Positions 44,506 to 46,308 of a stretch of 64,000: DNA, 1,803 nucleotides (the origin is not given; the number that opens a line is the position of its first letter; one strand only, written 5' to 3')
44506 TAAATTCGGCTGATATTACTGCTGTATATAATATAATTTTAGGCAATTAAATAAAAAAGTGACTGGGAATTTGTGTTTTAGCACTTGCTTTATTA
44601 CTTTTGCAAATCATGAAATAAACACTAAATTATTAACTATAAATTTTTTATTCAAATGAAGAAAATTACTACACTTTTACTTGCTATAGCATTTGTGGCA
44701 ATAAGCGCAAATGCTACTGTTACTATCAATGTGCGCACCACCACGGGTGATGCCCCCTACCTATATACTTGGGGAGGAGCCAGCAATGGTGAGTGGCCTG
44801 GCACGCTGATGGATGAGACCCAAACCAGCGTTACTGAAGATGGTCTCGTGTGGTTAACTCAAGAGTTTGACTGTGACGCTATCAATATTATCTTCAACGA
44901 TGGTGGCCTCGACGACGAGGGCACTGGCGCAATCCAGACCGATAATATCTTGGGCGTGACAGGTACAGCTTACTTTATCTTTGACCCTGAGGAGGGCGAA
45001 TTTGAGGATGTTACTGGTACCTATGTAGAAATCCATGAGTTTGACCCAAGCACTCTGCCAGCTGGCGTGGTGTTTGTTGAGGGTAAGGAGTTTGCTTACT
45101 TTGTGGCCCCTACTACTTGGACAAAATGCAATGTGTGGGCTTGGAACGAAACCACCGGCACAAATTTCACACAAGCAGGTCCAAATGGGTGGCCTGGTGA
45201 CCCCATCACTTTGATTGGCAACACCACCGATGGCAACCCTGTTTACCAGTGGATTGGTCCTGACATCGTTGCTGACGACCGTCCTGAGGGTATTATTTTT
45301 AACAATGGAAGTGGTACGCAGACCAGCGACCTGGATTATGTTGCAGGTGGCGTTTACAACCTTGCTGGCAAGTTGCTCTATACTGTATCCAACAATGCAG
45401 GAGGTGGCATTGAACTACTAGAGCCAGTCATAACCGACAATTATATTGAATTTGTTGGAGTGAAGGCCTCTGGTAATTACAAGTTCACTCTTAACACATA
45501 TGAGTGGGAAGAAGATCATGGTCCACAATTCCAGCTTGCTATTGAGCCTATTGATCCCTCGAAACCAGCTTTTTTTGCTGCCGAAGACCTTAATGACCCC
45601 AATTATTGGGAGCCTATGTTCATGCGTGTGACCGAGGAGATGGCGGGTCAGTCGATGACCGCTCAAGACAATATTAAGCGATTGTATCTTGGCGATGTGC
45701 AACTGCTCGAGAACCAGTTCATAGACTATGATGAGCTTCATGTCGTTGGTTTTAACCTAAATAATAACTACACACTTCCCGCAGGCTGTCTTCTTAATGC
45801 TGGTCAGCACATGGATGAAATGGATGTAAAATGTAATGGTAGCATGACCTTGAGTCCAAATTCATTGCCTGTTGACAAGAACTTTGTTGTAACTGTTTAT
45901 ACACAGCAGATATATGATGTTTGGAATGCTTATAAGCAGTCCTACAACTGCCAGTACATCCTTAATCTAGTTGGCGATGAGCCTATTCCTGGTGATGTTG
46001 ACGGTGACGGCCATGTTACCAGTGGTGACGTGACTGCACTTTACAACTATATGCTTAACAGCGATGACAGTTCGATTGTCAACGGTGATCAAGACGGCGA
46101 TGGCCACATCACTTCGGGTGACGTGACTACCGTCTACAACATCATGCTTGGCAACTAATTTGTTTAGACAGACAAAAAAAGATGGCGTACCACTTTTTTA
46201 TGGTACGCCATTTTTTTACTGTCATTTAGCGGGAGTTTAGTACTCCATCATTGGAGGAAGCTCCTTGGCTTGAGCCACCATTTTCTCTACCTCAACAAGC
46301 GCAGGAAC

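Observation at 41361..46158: Amylosome-like pair in a Bacteroidales genome: dockerin-tagged GH13 amylase next to a dockerin-tagged multi-CBM starch-binding protein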

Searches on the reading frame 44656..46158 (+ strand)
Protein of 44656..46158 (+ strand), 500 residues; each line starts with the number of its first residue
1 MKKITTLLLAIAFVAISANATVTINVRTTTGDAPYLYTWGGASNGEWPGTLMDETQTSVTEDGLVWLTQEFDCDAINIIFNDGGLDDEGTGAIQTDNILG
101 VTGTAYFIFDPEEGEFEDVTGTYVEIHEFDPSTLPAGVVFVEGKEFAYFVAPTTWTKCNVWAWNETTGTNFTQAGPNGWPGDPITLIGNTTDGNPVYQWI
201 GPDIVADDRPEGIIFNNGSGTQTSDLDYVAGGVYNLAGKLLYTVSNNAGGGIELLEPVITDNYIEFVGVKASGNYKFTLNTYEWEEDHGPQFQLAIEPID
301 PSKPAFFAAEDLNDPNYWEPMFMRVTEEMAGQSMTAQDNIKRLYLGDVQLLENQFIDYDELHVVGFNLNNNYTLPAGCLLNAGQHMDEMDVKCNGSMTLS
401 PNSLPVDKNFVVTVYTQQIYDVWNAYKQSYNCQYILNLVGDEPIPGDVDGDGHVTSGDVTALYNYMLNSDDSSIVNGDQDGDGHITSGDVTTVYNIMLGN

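Call 3: search_protein_families(library=pfam, proteins=[window:44656-46158:+], max_evalue=1)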
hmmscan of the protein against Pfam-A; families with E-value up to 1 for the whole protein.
window:44656-46158:+ (500 aa): 4 families
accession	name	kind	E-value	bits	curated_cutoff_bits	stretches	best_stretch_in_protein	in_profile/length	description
PF16738.10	CBM26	-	5e-16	59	28.1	2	148-227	2-69/70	Starch-binding module 26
PF00404.24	Dockerin_1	-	6e-09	36.4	22.9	1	445-496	1-55/57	Dockerin type I domain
PF00036.39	EF-hand_1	-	0.085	12.9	25.4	0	478-489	10-21/29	EF hand domain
PF04819.17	DUF716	-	0.29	11.2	25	1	363-414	77-126/138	Family of unknown function (DUF716)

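Call 4: search_protein_families(library=ncbifam, proteins=[window:44656-46158:+], max_evalue=1)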
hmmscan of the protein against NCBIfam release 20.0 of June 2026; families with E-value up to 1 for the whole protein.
window:44656-46158:+ (500 aa): 1 family
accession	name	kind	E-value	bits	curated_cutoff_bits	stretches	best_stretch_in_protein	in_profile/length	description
NF049990.1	CellobisidaseCelK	equivalog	0.00017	19.9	1700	1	439-498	823-883/889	cellulose 1,4-beta-cellobiosidase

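Call 9: find_homologous_proteins(query=window:44656-46158:+)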
Query window:44656-46158:+ (500 aa): 266 proteins with E <= 0.001 among 8000 candidates; the best 120 are listed.
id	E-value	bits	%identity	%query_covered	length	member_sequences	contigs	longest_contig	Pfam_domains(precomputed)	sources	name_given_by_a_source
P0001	0.0e+0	1141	98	100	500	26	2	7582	PF16738.11,PF00404.25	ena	-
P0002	1.0e-263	894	80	100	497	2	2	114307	PF16738.11,PF00404.25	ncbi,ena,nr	ncbi:MAG: starch-binding protein [Muribaculaceae bacterium]|nr:starch-binding protein [Muribaculacea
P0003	2.4e-257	873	77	100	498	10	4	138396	PF16738.11,PF00404.25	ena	-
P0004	6.5e-257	871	78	100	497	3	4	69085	PF16738.11,PF00404.25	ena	-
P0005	2.4e-255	866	77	100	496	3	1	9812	PF16738.11,PF00404.25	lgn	-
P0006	3.4e-250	849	76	100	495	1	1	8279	PF16738.11,PF00404.25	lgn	-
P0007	6.2e-250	848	74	100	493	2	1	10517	PF16738.11,PF00404.25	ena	-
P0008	5.9e-248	842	78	89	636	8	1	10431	PF16738.11,PF00404.25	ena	-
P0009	6.1e-246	835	74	100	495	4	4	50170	PF16738.11,PF00404.25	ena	-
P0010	1.1e-245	834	76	89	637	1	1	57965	PF16738.11,PF00404.25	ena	-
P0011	1.2e-245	834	76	89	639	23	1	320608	PF16738.11,PF00404.25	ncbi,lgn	-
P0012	2.9e-245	833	74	100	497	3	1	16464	PF16738.11,PF00404.25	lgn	-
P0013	2.3e-243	827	75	89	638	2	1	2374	PF16738.11,PF00404.25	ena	-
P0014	3.5e-243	826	76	89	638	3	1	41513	PF16738.11,PF00404.25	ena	-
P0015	7.4e-243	825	76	89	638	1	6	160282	PF16738.11,PF00404.25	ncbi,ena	-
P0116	2.8e-64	236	52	38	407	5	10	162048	PF00404.25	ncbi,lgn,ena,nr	ncbi:MAG: dockerin type I repeat-containing protein [Muribaculaceae bacterium]|nr:dockerin type I re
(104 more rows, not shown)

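Call 20: find_related_loci(query=window:44656-46155:+, collection=genome_contigs, flank=10000)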
Query window:44656-46155:+ (500 aa) in genome_contigs; peptide patterns used: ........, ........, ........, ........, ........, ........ (x = any residue, [..] = any of these).
48 stretches matched a pattern; 24 encode a relative of the query (tblastn E <= 1e-3); 22 distinct loci.
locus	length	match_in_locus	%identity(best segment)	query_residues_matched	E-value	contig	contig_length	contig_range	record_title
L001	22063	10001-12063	80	1-500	0e+0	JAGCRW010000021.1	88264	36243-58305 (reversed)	MAG: Muribaculaceae bacterium isolate RGIG10066 Yak_Rumen-1__c351157, whole genome shotgun sequence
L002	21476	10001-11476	76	1-500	0e+0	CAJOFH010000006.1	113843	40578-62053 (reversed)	uncultured Muribaculaceae bacterium isolate Red_deer_3_mag_92 genome assembly, contig: scaffold_140, whole genome shotgu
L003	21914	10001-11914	76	1-500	0e+0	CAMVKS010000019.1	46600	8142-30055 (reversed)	MAG TPA_asm: uncultured Prevotellaceae bacterium isolate SRR8387721_bin.67_metaWRAP_v1.3_MAG genome assembly, contig: ER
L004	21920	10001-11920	77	1-500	0e+0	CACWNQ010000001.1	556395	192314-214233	MAG: uncultured Bacteroidales bacterium isolate RUG10757 genome assembly, contig: RUG10757_asm_1, whole genome shotgun s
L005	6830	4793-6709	73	1-499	0e+0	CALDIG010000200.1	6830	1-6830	MAG TPA_asm: uncultured Prevotellaceae bacterium isolate ERR1278105_bin.98_CONCOCT_v1.1_MAG genome assembly, contig: ERZ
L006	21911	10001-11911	74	1-500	0e+0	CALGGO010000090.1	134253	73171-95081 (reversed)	MAG TPA_asm: uncultured Prevotellaceae bacterium isolate ERR1278103_bin.191_CONCOCT_v1.1_MAG genome assembly, contig: ER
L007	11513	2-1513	79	135-500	6e-160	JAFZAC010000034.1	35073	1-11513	MAG: Muribaculaceae bacterium isolate RGIG7579 Water_buffalos_Omasum-3__c583828, whole genome shotgun sequence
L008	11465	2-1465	76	147-499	9e-152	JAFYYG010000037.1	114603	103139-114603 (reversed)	MAG: Muribaculaceae bacterium isolate RGIG7531 Water_buffalos_Omasum-1__c220992, whole genome shotgun sequence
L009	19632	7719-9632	76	1-500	0e+0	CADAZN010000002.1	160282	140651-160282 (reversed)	MAG: uncultured Bacteroidales bacterium isolate RUG13764 genome assembly, contig: RUG13764_asm_2, whole genome shotgun s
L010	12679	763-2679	74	1-500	0e+0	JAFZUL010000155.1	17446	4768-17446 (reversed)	MAG: Muribaculaceae bacterium isolate RGIG8108 Water_buffalos_Rumen-3__c1791597, whole genome shotgun sequence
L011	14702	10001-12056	77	1-499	2e-113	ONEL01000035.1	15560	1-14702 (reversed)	uncultured Prevotellaceae bacterium isolate RUG228 genome assembly, contig: scaffold_2970, whole genome shotgun sequence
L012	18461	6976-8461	74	1-500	2e-113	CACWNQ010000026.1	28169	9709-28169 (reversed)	MAG: uncultured Bacteroidales bacterium isolate RUG10757 genome assembly, contig: RUG10757_asm_26, whole genome shotgun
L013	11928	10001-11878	72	1-500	4e-109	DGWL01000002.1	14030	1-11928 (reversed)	MAG TPA_asm: Porphyromonadaceae bacterium UBA4259 UBA4259_contig_1537, whole genome shotgun sequence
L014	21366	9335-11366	72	1-500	3e-107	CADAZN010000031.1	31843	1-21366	MAG: uncultured Bacteroidales bacterium isolate RUG13764 genome assembly, contig: RUG13764_asm_31, whole genome shotgun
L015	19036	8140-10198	72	1-500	3e-107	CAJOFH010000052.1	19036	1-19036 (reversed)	uncultured Muribaculaceae bacterium isolate Red_deer_3_mag_92 genome assembly, contig: scaffold_3153, whole genome shotg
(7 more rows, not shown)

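Call 30: predict_structure(alignment_id=A1)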
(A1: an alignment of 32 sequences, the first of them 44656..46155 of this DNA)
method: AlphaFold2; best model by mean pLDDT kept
length: 500 residues; sequences in the alignment: 32
mean_pLDDT: 80.4   pTM: 0.50
mean pLDDT of the five models: 80.4, 78.5, 76.9, 76.6, 71.8
residues with pLDDT >= 90: 138; 70-90: 261; 50-70: 89; < 50: 12
segments of 3 or more residues with pLDDT < 50: 173-181
pLDDT, mean of each block of 10 residues (from residue 1): 70 58 89 86 77 73 85 85 68 82 89 87 68 61 73 78 73 44 71 78 67 78 78 74 58 72 83 93 77 94 92 86 74 84 95 91 93 93 85 94 88 89 92 85 75 86 93 86 90 82
secondary structure, 60 per line:
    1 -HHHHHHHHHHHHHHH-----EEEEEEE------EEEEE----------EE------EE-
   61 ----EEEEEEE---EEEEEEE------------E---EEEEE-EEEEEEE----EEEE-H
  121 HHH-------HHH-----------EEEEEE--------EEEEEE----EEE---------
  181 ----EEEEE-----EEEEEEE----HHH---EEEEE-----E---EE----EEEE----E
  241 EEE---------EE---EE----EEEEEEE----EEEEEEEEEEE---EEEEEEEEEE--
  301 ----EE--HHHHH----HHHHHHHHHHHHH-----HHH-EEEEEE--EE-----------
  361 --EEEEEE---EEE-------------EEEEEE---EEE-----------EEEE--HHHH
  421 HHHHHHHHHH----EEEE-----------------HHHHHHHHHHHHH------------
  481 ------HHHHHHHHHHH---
elements in order: H2-16 E22-28 E35-39 E65-71 E75-81 E98-102 E104-110 E115-118 H120-123 E145-150 E159-164 E169-171 E185-189 E195-201 E212-216 E232-235 E240-243 E264-270 E275-285 E289-298 H309-313 H318-330 E340-345 E363-368 E372-374 E388-393 E397-399 E411-414 H417-430 E435-438 H456-468 H487-497

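Call 31: search_protein_families(library=pfam, proteins=[L004:6773-9388:-, L004:2648-4729:+, L004:12704-14377:+, L004:14759-16693:+, L004:16703-17386:+, L004:19362-21350:-, L004:10001-11923:+, L001:18407-20347:+, L001:14681-16513:-], max_evalue=0.01)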
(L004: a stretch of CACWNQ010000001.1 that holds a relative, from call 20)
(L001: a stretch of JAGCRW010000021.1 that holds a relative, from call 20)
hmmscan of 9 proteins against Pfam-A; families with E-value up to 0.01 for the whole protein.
L004:6773-9388:- (871 aa): 3 families
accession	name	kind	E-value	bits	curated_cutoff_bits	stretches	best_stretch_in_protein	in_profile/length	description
PF01411.24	tRNA-synt_2c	-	3.5e-194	646.9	30.3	1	6-539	1-534/552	tRNA synthetases class II (A)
PF07973.19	tRNA_SAD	-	3e-17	62.7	24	1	653-695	1-44/44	Threonyl and Alanyl tRNA synthetase second additional domain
PF02272.25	DHHA1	-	3.2e-12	47.2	25.9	1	777-870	12-100/102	DHHA1 domain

L004:2648-4729:+ (693 aa): 2 families
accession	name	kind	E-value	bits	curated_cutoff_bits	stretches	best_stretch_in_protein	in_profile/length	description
PF03772.21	Competence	-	6.5e-50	170.4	23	1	233-499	1-269/270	Competence protein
PF13567.11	DUF4131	-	2.2e-10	40.9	31.6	1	34-184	5-155/165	Domain of unknown function (DUF4131)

L004:12704-14377:+ (557 aa): 1 family
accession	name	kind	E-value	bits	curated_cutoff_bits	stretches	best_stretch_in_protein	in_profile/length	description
PF00365.25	PFK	-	3.1e-41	142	30.9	1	79-452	1-274/277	Phosphofructokinase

L004:14759-16693:+ (644 aa): 4 families
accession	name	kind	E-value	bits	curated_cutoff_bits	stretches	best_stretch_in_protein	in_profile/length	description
PF00587.30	tRNA-synt_2b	-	8.1e-49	166.5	29.3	1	325-534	6-178/179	tRNA synthetase class II core domain (G, H, P, S and T)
PF03129.25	HGTP_anticodon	-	6.9e-22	77.8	21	1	547-635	1-92/94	Anticodon binding domain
PF07973.19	tRNA_SAD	-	4.8e-13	49.3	24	1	169-218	1-44/44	Threonyl and Alanyl tRNA synthetase second additional domain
PF02824.27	TGS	-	4.6e-12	46.2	22.2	1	2-61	1-60/60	TGS domain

L004:16703-17386:+ (227 aa): 2 families
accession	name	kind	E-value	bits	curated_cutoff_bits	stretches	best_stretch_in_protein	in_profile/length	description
PF00707.27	IF3_C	-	8.2e-32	109.4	34.8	1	113-198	1-86/86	Translation initiation factor IF-3, C-terminal domain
PF05198.21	IF3_N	-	4.2e-29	100.9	26.9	1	38-106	1-70/70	Translation initiation factor IF-3, N-terminal domain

L004:19362-21350:- (662 aa): 5 families
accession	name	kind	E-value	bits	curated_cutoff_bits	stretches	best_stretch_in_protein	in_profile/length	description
PF01476.26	LysM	-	1.1e-38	131.3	20.9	4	164-206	1-42/43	LysM domain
PF23472.1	LysM2_CERK1_LYK3_4_5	-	8.9e-10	38.8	27.4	0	106-152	6-56/56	LYK3/4/5 LysM2 domain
PF23577.1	LysM_RLK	-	1.4e-09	38.2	27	1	229-267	6-44/44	LysM domain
PF23473.1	LysM3_LYK4_5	-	4.1e-09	36.8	29.3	0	107-134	4-31/48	LYK4/5 LysM3 domain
PF23446.1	LysM1_NFP_LYK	-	7e-05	24.1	36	0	35-83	4-56/60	NFP/LYK LysM1 domain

L004:10001-11923:+ (640 aa): 2 families
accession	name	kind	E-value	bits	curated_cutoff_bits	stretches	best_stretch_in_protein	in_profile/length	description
PF16738.10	CBM26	-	4.7e-17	62.3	28.1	2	150-226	2-69/70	Starch-binding module 26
PF00404.24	Dockerin_1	-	6.8e-11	42.6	22.9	1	585-638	1-57/57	Dockerin type I domain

L001:18407-20347:+ (646 aa): 7 families
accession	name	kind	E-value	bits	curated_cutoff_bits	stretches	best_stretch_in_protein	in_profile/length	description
PF22066.2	Cep192_D8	-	3.3e-08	34.1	33.5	1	201-291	11-101/101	Cep192 domain 8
PF22544.2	HYDIN_VesB_CFA65-like_Ig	-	3.4e-08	34.1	25.5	1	198-288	5-99/100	HYDIN/CFA65/VesB-like, Ig-like domain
PF22073.2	Cep192_D4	-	9.7e-06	26.2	35.5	1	198-288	6-109/112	Cep192 domain 4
PF16411.10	SusF_SusE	-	0.00011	22.9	27.5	1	483-580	2-89/167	Outer membrane protein SusF_SusE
PF07610.17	DUF1573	-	0.00063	20.2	26.1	1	198-288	3-96/98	Protein of unknown function (DUF1573)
PF24798.1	Ig-CFAP74_4th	-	0.00097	19.7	28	1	199-288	2-93/95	CFAP74 forth Ig-like domain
PF15780.11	ASH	-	0.0067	17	27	0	201-274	12-88/98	Abnormal spindle-like microcephaly-assoc'd, ASPM-SPD-2-Hydin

L001:14681-16513:- (610 aa): 5 families
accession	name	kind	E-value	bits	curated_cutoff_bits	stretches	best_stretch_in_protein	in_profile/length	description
PF18911.6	PKD_4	-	3.8e-21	75.4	27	2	201-270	14-85/85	PKD domain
PF00801.26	PKD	-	2.3e-17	63.2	23.5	2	202-266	12-78/80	PKD domain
PF16820.11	PKD_3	-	8e-06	26.1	26.3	0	212-253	27-66/68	PKD-like domain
PF22352.2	K319L-like_PKD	-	0.0029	18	27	0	209-269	16-83/84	K319L-like, PKD domain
PF20773.4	InhA-like_MAM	-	0.0086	16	26.9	0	151-221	122-182/191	Immune inhibitor A-like, MAM domain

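Call 34: fold_search(model_id=the predicted structure, library=pdb)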
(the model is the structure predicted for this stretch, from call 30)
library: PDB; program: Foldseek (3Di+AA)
matches with E <= 10: 528; with E <= 0.001: 3
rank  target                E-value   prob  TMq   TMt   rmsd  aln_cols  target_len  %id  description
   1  2j43_B                7.6e-05  0.99  0.12  0.24  12.9       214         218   12  Alpha-glucan recognition by family 41 carbohydrate-binding modules from streptococcal virulence factors (released 2006-12-11)
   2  7uwu_A                2.0e-04  0.96  0.16  0.13  24.0       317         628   12  Starch adherence system protein 6 (Sas6) (released 2023-06-14)
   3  7uww_A                6.9e-04  0.85  0.15  0.12  22.9       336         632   11  Sas6 with alpha-cyclodextrin (released 2023-06-14)
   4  7uwu_B                1.0e-03  0.87  0.15  0.13  24.1       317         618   12  Starch adherence system protein 6 (Sas6) (released 2023-06-14)
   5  2laa_MODEL_1_A        2.5e-03  1.00  0.13  0.49   5.6        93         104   20  Solution Strucuture of the CBM25-1 of beta/alpha-amylase from Paenibacillus polymyxa (released 2012-04-04)
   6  7uww_B                3.0e-03  0.77  0.16  0.13  24.7       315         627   13  Sas6 with alpha-cyclodextrin (released 2023-06-14)
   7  2j71                  7.1e-03  0.99  0.13  0.46   5.5       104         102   14  alpha-glucan recognition by a family 41 carbohydrate-binding module from Thermotoga maritima pullulanase PulA (released 2006-10-17)
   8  8j1g_B                1.3e-02  0.25  0.11  0.15  18.7       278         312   10  Structure of amino acid dehydrogenase in complex with NADPH (released 2023-08-16)
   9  8d1t_L                2.1e-02  0.30  0.11  0.23  15.1       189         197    8  Crystal structure of human USP30 in complex with a covalent inhibitor 552 and a Fab (released 2023-02-01)
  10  2j72_B                2.5e-02  0.98  0.14  0.51   5.7       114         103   14  alpha-glucan recognition by a family 41 carbohydrate-binding module from Thermotoga maritima pullulanase PulA (released 2006-10-17)
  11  5hcg_L                2.5e-02  0.13  0.12  0.16  19.0       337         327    8  CRYSTAL STRUCTURE OF FREE-CODV. (released 2016-03-30)
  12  2a6d_A                2.9e-02  0.25  0.10  0.21  14.6       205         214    6  Crystal structure analysis of the anti-arsonate germline antibody 36-65 in complex with a phage display derived dodeca (released 2006-06-13)
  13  8j1c_D                3.1e-02  0.21  0.10  0.14  18.5       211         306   11  Structure of amino acid dehydrogenase in complex with NADP (released 2023-08-16)
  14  4yh7_A                3.3e-02  0.12  0.11  0.10  23.2       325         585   10  Crystal structure of PTPdelta ectodomain in complex with IL1RAPL1 (released 2015-05-06)
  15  8sdh_D                3.9e-02  0.28  0.12  0.24  12.2       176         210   12  Crystal structure of SARS-CoV-2 receptor binding domain in complex with neutralizing antibody CC25.56 (released 2024-08-07)
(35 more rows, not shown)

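Call 61: search_protein_families(library=pfam, max_evalue=0.01, proteins=[L006:11994-14258:-, L006:14484-16574:-, L007:4128-8690:+, L007:8701-9612:+, L007:9622-11511:+, L003:17696-19060:+, L002:19604-21061:-, L002:18888-19601:-])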
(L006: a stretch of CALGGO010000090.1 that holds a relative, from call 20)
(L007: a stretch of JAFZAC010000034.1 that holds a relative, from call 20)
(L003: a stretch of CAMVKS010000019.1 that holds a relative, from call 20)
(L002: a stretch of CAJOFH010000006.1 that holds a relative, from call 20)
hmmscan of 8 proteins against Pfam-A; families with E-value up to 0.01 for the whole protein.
L006:11994-14258:- (754 aa): 9 families
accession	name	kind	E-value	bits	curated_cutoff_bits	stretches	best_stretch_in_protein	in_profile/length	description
PF00326.27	Peptidase_S9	-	3.3e-56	190.6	22.6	1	496-708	2-211/213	Prolyl oligopeptidase family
PF07676.18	PD40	-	1.5e-15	57.1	20.9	0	54-83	14-38/38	WD40-like Beta Propeller Repeat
PF00756.26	Esterase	-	8.9e-08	32.6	22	1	458-628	5-176/251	Putative esterase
PF02129.25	Peptidase_S15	-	2.7e-06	27.7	23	1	461-603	5-141/262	X-Pro dipeptidyl-peptidase (S15 family)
PF08840.17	BAAT_C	-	8.7e-06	26.4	20.9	1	544-655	8-127/210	BAAT / Acyl-CoA thioester hydrolase C terminal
PF00930.27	DPPIV_N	-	6.8e-05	22.2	22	0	267-395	207-333/354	Dipeptidyl peptidase IV (DPP IV) N-terminal region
PF01738.24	DLH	-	0.00017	21.7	21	1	504-692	37-194/217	Dienelactone hydrolase family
PF00561.26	Abhydrolase_1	-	0.00019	21.6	25.8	1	478-593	1-103/245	alpha/beta hydrolase fold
PF20434.5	BD-FAE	-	0.0041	17.1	26.8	0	621-660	169-208/215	BD-FAE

L006:14484-16574:- (696 aa): 2 families
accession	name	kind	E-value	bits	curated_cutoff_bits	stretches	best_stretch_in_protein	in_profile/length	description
PF00593.30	TonB_dep_Rec_b-barrel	-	4.5e-29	103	27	1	275-659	55-435/436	TonB dependent receptor-like, beta-barrel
PF07715.20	Plug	-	2e-16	60.9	23.9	1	52-155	5-107/107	TonB-dependent Receptor Plug Domain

L007:4128-8690:+ (1520 aa): 0 families

L007:8701-9612:+ (303 aa): 1 family
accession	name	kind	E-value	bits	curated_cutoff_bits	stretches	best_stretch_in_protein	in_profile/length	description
PF07676.18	PD40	-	0.00079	19.8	20.9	0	192-206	12-26/38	WD40-like Beta Propeller Repeat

L007:9622-11511:+ (630 aa): 8 families
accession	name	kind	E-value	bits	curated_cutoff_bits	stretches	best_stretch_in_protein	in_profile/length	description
PF13620.12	CarboxypepD_reg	-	1.5e-09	38.5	32.3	1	291-355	12-75/82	Carboxypeptidase regulatory-like domain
PF14686.12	fn3_3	-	2.7e-08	33.9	24.4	1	310-355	27-73/75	Polysaccharide lyase family 4, domain II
PF17802.7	SpaA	-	4.9e-06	27.1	23.1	1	291-355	14-82/91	Prealbumin-like fold domain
PF17210.9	SdrD_B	-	5.1e-05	23.9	29.7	1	291-350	22-80/112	SdrD B-like domain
PF16640.11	Big_3_5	-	0.00091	20.2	35.5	0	294-350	27-86/88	Bacterial Ig-like domain (group 3)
PF11008.14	DUF2846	-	0.0011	19.4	34.3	1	298-365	19-87/92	Protein of unknown function (DUF2846)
PF13715.12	CarbopepD_reg_2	-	0.0051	17.3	32.2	1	291-359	12-74/88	CarboxypepD_reg-like domain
PF20608.4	Phage_tube_C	-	0.0083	16.9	24.1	0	323-349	53-78/82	Phage tail tube protein C-terminal domain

L003:17696-19060:+ (454 aa): 1 family
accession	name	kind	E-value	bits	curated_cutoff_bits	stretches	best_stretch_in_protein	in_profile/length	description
PF00291.31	PALP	-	3.3e-45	155.1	35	1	78-416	5-295/295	Pyridoxal-phosphate dependent enzyme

L002:19604-21061:- (485 aa): 4 families
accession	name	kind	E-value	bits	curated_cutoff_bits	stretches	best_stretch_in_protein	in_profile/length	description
PF13306.12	LRR_5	-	5.5e-72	240.1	27.7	3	2-113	3-113/127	BspA type Leucine rich repeat region (6 copies)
PF00404.24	Dockerin_1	-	3.8e-10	40.2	22.9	1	432-483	3-57/57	Dockerin type I domain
PF13855.12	LRR_8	-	5.9e-09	36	27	0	20-63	11-56/61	Leucine rich repeat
PF05725.18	FNIP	-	0.004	17.7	21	0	41-71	10-40/44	FNIP Repeat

L002:18888-19601:- (237 aa): 0 families

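Call 92: find_encoding_contigs(protein=P0116, flank=10000, max_places=4)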
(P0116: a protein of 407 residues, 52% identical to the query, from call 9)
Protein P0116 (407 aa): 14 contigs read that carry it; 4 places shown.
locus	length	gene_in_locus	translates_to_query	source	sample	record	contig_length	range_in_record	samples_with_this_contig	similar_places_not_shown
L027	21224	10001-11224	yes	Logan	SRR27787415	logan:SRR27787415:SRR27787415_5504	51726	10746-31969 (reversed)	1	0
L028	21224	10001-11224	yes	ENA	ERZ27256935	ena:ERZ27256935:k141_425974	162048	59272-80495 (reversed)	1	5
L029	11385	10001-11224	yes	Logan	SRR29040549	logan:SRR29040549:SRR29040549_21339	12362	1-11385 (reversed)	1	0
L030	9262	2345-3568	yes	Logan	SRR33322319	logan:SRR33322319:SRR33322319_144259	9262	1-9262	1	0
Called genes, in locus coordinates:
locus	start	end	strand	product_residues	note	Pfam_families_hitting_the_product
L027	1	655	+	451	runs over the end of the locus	PF01171:ATP_bind_3, PF28558:TilS_SCL (weak), PF11734:TilS_C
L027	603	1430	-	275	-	PF00535:Glycos_transf_2, PF10111:Glyco_tranf_2_2 (faint), PF13641:Glyco_tranf_2_3, PF02709:Glyco_transf_7C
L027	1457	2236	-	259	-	PF01569:PAP2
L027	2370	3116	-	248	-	-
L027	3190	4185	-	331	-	PF26550:Tricorn_2nd, PF07676:PD40 (faint), PF26550:Tricorn_2nd, PF26549:Tricorn_N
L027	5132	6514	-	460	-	PF13098:Thioredoxin_2 (weak)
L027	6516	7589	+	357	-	PF01264:Chorismate_synt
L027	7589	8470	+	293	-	PF04055:Radical_SAM, PF16199:Radical_SAM_C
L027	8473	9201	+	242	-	PF01643:Acyl-ACP_TE, PF13279:4HBT_2 (faint), PF20791:Acyl-ACP_TE_C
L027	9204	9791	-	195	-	PF01205:Impact_N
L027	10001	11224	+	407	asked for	PF00404:Dockerin_1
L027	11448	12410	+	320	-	PF00478:IMPDH, PF03060:NMO, PF01070:FMN_dh (weak), PF01180:DHO_dh (faint)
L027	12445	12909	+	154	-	PF14902:DUF4494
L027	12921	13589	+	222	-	PF01168:Ala_racemase_N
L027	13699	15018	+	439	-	PF07690:MFS_1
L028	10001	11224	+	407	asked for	PF00404:Dockerin_1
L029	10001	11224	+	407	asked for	PF00404:Dockerin_1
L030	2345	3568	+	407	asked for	PF00404:Dockerin_1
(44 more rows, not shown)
